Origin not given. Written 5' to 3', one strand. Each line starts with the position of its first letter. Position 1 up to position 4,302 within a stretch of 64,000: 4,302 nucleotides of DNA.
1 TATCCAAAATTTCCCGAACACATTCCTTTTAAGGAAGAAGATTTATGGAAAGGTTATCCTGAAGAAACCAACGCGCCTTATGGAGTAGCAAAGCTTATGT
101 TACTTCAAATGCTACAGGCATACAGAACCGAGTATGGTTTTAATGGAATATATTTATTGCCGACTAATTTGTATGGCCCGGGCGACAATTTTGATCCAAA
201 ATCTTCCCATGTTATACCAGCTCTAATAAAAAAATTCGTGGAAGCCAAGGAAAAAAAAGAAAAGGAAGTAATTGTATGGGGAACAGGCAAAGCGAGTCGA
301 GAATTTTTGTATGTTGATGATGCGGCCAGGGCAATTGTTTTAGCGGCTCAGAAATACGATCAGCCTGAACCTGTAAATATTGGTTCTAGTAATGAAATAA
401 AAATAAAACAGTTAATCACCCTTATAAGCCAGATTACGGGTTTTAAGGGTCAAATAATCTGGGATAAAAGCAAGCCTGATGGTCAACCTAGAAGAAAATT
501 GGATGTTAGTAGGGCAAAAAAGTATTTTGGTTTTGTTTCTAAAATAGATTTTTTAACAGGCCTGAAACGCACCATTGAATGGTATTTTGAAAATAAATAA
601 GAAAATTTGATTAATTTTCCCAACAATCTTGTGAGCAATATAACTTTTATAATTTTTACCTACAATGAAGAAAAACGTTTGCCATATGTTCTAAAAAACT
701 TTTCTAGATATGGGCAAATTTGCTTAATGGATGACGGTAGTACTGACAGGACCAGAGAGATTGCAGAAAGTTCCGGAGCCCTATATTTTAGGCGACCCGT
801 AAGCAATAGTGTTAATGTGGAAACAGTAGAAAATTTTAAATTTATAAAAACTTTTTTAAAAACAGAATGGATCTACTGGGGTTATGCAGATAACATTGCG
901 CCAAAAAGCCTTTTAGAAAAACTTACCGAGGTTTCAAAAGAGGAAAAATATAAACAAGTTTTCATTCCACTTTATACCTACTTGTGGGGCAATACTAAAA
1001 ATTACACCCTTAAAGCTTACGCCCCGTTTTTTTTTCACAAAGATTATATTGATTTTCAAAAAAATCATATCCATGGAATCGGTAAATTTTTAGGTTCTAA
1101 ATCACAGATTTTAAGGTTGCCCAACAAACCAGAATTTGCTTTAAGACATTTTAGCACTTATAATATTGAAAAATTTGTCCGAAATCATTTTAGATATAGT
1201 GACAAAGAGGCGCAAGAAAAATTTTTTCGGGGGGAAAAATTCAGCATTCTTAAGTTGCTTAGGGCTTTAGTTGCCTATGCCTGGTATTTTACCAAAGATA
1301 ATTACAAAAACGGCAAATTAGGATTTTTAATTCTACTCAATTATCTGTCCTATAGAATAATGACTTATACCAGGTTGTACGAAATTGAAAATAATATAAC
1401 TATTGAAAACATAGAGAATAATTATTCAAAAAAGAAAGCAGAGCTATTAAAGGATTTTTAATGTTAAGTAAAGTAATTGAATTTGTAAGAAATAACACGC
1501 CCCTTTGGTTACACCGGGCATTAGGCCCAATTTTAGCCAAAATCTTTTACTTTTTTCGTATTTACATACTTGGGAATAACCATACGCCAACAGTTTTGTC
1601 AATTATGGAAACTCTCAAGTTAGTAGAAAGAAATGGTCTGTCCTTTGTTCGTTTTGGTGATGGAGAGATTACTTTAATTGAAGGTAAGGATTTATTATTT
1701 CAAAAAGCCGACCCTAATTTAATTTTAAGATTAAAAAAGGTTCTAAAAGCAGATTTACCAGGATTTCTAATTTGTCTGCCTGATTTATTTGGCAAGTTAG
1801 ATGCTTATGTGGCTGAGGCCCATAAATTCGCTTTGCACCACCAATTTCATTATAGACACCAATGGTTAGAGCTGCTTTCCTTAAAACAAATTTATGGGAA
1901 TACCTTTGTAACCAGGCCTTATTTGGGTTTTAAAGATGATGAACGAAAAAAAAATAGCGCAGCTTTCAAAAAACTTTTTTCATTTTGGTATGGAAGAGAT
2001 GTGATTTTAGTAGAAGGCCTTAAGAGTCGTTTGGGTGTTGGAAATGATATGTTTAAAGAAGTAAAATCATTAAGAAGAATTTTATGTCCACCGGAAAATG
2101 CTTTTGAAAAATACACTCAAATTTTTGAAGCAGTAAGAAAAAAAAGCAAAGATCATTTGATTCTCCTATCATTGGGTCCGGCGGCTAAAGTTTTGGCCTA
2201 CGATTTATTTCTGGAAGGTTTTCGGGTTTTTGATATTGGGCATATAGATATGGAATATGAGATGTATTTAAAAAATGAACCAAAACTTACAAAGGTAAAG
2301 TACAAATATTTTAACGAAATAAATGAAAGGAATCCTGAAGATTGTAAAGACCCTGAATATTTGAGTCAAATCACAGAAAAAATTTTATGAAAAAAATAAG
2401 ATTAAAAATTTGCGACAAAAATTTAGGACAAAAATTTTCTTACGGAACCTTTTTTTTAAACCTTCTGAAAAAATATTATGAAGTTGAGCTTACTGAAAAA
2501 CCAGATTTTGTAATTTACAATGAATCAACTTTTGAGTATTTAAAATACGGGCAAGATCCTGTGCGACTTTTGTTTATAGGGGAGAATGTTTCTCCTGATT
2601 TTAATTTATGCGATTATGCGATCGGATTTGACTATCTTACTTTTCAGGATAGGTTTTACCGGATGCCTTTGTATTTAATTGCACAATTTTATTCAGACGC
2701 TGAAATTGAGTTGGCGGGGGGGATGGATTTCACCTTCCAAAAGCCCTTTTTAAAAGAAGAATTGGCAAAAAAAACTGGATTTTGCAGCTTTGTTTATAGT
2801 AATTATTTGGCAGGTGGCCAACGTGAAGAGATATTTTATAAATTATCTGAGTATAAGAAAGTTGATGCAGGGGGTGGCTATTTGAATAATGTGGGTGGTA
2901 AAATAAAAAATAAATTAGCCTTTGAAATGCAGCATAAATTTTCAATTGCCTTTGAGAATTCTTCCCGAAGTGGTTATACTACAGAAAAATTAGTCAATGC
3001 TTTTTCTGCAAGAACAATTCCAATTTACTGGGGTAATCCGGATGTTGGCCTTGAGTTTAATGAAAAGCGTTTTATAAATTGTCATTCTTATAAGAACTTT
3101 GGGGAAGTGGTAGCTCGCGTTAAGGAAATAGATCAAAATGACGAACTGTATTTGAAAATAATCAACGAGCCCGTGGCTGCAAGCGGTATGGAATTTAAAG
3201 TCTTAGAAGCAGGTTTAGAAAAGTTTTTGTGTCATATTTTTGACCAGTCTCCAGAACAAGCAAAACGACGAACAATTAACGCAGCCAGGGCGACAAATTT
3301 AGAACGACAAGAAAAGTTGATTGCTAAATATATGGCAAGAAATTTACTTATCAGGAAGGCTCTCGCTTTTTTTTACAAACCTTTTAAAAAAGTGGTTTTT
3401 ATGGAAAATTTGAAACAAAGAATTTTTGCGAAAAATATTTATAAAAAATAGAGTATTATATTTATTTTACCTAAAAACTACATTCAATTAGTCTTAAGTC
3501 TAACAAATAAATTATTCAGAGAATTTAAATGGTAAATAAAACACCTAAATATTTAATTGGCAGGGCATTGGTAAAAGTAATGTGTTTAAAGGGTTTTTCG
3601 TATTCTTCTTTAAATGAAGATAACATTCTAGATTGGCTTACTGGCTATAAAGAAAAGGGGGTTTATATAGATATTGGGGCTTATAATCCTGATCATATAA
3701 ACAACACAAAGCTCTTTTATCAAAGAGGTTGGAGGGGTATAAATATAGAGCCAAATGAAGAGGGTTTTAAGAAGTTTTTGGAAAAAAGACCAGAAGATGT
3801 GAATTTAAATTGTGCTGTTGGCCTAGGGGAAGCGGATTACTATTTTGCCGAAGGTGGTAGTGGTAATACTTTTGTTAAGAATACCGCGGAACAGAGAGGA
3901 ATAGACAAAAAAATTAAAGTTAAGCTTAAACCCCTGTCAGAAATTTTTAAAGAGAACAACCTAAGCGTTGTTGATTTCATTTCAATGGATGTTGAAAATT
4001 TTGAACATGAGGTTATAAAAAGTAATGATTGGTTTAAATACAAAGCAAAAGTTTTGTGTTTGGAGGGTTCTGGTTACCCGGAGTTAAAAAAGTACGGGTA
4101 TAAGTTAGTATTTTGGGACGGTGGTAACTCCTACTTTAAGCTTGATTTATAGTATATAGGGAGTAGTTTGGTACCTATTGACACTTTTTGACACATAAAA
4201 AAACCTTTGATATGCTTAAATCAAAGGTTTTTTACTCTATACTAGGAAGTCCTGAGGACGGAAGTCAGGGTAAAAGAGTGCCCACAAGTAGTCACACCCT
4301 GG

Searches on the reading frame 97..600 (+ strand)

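Call 39: search_protein_families(library=pfam, proteins=[window:97-600:+], max_evalue=0.0001)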
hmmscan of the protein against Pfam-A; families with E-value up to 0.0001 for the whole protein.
window:97-600:+ (167 aa): 2 families
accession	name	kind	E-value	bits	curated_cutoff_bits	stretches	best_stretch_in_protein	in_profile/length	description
PF01370.27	Epimerase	-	6.2e-26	91.7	20.9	1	3-96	150-240/240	NAD dependent epimerase/dehydratase family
PF16363.11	GDP_Man_Dehyd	-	1.8e-09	37.9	27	1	5-155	163-328/332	GDP-mannose 4,6 dehydratase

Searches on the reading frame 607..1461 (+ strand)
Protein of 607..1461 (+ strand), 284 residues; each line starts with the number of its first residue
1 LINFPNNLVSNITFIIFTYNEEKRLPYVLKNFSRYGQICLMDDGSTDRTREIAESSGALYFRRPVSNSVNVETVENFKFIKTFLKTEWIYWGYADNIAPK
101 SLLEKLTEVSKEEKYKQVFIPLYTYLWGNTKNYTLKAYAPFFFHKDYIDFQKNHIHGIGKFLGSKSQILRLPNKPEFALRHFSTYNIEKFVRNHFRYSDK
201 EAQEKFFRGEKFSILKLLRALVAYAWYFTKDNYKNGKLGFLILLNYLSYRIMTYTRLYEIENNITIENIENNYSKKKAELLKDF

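Call 39: search_protein_families(library=pfam, proteins=[window:607-1461:+], max_evalue=0.0001)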
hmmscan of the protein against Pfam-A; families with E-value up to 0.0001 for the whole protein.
window:607-1461:+ (284 aa): 1 family
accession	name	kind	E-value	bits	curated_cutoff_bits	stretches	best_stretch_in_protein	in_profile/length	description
PF00535.33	Glycos_transf_2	-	1.5e-11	44.9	23.3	1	14-156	2-152/168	Glycosyl transferase family 2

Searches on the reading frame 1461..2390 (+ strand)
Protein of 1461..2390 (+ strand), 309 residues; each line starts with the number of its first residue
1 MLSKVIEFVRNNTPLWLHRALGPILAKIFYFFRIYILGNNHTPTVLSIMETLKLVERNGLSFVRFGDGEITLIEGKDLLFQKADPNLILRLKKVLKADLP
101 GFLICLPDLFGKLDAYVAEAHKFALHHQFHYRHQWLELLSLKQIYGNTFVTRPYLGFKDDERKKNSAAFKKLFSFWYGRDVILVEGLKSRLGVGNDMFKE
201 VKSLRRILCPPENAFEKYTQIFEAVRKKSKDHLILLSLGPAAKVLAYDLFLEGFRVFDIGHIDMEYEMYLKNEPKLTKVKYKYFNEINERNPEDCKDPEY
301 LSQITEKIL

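Call 39: search_protein_families(library=pfam, proteins=[window:1461-2390:+], max_evalue=0.0001)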
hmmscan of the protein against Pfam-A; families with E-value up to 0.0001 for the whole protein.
window:1461-2390:+ (309 aa): 1 family
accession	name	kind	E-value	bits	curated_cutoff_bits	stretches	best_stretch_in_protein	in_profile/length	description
PF08759.17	GT-D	-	4.5e-77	259.3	27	1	63-286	2-224/225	Glycosyltransferase GT-D fold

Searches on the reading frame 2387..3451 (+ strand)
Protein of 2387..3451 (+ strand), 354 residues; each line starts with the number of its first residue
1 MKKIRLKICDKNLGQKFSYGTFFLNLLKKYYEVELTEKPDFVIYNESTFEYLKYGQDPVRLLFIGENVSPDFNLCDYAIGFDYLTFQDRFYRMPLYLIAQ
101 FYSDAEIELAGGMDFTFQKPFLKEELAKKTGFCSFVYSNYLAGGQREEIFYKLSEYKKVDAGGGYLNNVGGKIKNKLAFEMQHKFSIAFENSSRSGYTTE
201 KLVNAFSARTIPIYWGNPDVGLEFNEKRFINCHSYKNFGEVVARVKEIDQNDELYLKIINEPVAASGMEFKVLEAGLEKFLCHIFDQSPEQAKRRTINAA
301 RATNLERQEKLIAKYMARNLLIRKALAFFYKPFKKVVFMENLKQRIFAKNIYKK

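Call 39: search_protein_families(library=pfam, proteins=[window:2387-3451:+], max_evalue=0.0001)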
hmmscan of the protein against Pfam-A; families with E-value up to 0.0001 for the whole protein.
window:2387-3451:+ (354 aa): 2 families
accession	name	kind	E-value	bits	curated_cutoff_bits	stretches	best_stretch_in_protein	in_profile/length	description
PF18025.7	FucT_N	-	4.2e-23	82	27.2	1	22-98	16-90/91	Alpha-(1,3)-fucosyltransferase FucT N-terminal domain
PF00852.26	Glyco_transf_10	-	1e-19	71.4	23.9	1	127-257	2-134/182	Glycosyltransferase family 10 (fucosyltransferase) C-term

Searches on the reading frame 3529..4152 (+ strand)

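Call 39: search_protein_families(library=pfam, proteins=[window:3529-4152:+], max_evalue=0.0001)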
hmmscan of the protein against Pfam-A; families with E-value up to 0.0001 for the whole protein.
window:3529-4152:+ (207 aa): 1 family
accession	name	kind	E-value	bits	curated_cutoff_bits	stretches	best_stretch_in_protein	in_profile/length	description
PF05050.19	Methyltransf_21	-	9.9e-18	65.3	22.7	1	48-179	1-147/173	Methyltransferase FkbM domain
